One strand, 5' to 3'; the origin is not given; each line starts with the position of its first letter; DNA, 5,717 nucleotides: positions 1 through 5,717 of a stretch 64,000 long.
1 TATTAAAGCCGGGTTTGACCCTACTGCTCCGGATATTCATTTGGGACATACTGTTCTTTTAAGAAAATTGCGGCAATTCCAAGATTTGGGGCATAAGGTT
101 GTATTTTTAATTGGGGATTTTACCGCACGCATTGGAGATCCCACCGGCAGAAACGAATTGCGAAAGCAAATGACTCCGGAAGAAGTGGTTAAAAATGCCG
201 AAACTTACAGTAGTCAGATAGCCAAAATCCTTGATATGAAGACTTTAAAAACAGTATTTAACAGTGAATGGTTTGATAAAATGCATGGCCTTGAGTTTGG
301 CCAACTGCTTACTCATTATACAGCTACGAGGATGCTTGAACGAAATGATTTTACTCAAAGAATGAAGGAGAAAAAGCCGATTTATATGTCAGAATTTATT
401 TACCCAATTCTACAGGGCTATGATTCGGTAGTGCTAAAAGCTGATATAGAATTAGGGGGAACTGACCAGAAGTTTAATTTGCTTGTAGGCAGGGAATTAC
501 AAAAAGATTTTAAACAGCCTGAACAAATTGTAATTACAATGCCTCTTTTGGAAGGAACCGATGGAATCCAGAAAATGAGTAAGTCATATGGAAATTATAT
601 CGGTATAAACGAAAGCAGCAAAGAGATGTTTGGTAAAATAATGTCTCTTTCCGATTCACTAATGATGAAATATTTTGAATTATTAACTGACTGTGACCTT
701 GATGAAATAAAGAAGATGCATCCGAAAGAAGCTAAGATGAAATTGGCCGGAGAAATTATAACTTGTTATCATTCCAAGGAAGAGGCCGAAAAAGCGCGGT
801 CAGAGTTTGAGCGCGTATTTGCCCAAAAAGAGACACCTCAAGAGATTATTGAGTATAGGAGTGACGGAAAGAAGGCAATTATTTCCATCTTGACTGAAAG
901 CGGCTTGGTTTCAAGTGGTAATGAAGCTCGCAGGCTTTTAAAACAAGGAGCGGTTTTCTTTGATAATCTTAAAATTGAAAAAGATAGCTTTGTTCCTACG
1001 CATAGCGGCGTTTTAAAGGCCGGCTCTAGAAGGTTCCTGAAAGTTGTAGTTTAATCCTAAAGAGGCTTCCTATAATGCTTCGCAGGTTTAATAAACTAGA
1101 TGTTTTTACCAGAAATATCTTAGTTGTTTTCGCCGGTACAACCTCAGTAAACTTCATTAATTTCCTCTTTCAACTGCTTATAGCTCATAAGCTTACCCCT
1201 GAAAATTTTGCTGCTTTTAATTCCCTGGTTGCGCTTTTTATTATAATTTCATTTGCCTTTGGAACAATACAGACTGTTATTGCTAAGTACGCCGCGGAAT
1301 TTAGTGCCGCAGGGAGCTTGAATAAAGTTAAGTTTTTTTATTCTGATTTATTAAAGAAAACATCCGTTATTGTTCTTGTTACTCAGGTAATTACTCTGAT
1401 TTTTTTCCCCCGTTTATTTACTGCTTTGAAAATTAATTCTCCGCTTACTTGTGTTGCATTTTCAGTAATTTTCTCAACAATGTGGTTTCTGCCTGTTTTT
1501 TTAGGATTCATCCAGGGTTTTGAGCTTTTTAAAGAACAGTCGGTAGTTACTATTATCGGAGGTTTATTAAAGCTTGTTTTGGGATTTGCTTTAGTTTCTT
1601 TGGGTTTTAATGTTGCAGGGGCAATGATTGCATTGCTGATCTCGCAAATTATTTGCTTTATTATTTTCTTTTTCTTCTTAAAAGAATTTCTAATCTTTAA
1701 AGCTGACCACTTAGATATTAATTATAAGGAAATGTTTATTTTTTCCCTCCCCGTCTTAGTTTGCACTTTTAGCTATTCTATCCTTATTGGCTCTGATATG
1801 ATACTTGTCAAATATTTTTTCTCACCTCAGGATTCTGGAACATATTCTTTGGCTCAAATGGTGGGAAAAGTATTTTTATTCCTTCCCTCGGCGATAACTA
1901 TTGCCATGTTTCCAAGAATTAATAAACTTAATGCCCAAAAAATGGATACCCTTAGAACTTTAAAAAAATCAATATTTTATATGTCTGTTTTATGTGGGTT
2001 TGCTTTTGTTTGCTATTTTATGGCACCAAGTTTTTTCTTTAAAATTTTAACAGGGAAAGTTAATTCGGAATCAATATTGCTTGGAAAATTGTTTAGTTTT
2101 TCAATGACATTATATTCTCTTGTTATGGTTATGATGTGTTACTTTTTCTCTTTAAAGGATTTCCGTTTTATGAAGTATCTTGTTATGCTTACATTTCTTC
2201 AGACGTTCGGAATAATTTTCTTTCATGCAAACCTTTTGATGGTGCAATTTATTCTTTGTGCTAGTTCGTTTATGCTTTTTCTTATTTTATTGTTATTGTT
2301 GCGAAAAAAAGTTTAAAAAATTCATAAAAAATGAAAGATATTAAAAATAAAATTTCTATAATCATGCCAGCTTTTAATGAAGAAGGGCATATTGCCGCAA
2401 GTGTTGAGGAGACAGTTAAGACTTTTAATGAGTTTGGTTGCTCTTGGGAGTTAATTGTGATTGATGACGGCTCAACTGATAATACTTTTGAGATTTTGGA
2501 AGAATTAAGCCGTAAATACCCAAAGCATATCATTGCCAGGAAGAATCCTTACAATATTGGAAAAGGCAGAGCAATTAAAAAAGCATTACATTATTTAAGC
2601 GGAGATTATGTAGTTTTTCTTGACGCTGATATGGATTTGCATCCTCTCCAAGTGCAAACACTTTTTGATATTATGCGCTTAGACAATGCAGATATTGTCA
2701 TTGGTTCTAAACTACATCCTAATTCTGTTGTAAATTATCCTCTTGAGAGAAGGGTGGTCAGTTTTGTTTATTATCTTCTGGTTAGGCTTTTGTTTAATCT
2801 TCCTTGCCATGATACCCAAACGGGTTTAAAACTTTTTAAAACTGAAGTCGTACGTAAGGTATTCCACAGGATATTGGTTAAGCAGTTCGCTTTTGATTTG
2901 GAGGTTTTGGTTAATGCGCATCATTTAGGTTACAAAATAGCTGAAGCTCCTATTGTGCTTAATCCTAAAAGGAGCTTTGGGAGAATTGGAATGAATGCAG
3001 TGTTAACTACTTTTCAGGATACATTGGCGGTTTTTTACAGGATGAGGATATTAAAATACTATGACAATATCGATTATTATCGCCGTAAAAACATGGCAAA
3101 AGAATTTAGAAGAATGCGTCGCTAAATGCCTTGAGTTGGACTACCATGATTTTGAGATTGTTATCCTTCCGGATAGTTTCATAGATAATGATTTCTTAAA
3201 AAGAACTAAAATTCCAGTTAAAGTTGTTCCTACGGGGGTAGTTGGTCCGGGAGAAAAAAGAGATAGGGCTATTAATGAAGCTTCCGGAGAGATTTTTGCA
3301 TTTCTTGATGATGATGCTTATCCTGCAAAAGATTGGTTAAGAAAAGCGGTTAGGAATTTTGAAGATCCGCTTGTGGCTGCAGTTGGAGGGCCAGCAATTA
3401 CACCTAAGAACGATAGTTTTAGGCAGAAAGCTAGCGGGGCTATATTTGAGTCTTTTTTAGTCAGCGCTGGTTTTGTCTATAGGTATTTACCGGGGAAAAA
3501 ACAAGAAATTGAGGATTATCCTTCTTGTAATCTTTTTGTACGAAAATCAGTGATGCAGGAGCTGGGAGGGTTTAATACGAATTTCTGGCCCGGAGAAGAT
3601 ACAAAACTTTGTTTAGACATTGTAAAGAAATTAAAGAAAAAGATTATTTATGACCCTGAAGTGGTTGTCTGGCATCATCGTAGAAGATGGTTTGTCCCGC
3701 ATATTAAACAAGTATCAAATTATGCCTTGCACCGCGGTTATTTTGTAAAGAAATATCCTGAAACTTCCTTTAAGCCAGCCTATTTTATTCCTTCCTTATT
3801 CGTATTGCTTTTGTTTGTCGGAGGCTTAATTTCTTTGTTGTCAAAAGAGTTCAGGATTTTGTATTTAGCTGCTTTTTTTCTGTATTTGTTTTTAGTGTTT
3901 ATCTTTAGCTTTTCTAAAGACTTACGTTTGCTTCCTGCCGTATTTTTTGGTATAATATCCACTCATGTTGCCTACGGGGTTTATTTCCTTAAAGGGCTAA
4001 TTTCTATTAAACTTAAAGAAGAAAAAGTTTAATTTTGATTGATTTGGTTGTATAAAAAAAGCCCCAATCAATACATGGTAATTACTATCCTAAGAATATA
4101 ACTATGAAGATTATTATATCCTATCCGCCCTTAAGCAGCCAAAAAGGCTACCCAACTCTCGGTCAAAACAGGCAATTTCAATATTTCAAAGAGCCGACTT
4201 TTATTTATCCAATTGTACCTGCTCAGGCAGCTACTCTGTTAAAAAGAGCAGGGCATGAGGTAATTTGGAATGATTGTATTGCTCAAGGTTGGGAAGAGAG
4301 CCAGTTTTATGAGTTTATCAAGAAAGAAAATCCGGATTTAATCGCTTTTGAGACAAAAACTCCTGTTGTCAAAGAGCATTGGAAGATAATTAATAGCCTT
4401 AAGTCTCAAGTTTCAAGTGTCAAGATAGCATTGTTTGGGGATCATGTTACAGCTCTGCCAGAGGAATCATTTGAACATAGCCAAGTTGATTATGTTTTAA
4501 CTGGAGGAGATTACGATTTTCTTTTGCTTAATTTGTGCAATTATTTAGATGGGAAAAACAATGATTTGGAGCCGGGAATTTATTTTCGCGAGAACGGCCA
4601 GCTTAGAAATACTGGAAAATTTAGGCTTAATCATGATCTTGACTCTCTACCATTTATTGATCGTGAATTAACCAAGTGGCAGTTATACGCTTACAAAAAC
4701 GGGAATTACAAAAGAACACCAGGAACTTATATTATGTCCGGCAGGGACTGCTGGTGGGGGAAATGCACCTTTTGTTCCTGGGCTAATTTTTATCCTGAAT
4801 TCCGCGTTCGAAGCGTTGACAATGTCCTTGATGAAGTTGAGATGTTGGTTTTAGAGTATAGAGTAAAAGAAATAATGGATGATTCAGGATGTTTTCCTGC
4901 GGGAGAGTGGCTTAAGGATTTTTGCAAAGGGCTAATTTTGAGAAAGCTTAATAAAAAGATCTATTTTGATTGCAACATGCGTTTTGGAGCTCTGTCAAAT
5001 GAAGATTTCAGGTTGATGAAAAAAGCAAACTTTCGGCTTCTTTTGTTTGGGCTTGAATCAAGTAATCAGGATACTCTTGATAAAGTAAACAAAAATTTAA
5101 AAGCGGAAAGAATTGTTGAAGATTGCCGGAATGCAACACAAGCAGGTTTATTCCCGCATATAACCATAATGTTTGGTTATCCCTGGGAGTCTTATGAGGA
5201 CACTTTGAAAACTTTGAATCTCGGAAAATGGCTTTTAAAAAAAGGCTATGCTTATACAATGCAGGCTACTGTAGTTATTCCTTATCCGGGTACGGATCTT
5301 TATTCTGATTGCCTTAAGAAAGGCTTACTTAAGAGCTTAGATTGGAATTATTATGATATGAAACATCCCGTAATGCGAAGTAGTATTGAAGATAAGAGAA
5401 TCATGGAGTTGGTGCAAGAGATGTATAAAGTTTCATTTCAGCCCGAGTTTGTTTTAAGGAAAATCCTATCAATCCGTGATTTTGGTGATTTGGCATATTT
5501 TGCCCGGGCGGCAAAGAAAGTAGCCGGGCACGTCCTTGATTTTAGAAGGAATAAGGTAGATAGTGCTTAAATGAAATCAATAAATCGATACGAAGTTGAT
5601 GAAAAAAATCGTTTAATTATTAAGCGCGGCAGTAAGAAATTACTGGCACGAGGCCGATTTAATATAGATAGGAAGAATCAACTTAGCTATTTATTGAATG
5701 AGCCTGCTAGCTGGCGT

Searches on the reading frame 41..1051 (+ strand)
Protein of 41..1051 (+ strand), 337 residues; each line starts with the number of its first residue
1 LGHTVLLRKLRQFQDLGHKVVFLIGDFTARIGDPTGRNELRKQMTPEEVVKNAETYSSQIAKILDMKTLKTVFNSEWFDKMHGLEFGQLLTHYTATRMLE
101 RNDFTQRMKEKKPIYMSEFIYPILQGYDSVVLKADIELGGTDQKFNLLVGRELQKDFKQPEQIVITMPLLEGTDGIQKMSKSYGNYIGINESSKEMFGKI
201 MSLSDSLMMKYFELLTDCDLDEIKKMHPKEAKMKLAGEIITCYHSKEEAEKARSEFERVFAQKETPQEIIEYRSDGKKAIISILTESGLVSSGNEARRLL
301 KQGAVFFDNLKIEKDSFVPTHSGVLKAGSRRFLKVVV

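Call 24: search_protein_families(library=pfam, proteins=[window:41-1051:+], max_evalue=0.00001)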
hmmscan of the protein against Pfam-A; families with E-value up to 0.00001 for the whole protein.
window:41-1051:+ (337 aa): 1 family
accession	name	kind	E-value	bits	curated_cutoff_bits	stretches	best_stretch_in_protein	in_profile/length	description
PF00579.31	tRNA-synt_1b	-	2.7e-69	234.2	21.1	1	2-260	21-291/292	tRNA synthetases class I (W and Y)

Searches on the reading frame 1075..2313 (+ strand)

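Call 24: search_protein_families(library=pfam, proteins=[window:1075-2313:+], max_evalue=0.00001)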
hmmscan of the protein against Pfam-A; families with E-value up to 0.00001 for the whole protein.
window:1075-2313:+ (413 aa): 1 family
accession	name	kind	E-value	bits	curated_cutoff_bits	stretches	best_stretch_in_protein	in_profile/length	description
PF01943.22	Polysacc_synt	-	1.1e-12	48.4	28.2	1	12-285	2-273/274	Polysaccharide biosynthesis protein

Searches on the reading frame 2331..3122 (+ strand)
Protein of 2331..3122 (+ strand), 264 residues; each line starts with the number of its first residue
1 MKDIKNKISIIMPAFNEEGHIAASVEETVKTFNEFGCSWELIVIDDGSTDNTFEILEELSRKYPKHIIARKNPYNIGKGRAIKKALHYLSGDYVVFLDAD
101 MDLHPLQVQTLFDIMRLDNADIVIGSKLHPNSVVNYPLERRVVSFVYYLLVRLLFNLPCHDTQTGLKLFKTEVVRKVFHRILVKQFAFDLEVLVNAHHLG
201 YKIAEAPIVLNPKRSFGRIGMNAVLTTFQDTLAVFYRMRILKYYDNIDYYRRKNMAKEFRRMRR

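Call 24: search_protein_families(library=pfam, proteins=[window:2331-3122:+], max_evalue=0.00001)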
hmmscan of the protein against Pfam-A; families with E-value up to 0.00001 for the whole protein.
window:2331-3122:+ (264 aa): 3 families
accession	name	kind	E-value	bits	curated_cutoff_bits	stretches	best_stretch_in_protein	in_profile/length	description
PF00535.33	Glycos_transf_2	-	4.5e-29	102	23.3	1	9-178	1-168/168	Glycosyl transferase family 2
PF13641.12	Glyco_tranf_2_3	-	5.1e-08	33.6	27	1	8-111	3-107/230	Glycosyltransferase like family 2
PF10111.15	Glyco_tranf_2_2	-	1.8e-06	28.1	27.3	1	9-102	1-93/276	Glycosyltransferase like family 2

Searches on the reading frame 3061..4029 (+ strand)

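Call 24: search_protein_families(library=pfam, proteins=[window:3061-4029:+], max_evalue=0.00001)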
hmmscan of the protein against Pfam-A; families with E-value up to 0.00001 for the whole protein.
window:3061-4029:+ (323 aa): 3 families
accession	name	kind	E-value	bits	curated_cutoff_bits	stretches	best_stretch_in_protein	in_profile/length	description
PF00535.33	Glycos_transf_2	-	4.9e-18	66.1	23.3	1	4-168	1-167/168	Glycosyl transferase family 2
PF13632.12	Glyco_trans_2_3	-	3.5e-10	40.4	27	1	79-282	2-196/198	Glycosyl transferase family group 2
PF13641.12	Glyco_tranf_2_3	-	8.5e-10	39.5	27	1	7-211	5-217/230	Glycosyltransferase like family 2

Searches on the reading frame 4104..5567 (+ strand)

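Call 24: search_protein_families(library=pfam, proteins=[window:4104-5567:+], max_evalue=0.00001)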
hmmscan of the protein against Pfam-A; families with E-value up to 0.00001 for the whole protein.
window:4104-5567:+ (488 aa): 2 families
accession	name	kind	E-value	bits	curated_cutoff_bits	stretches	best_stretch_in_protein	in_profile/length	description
PF04055.27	Radical_SAM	-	9.7e-14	52.3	29.5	1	214-373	5-165/166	Radical SAM superfamily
PF02310.24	B12-binding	-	1.5e-08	35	32.1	1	42-134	20-111/121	B12 binding domain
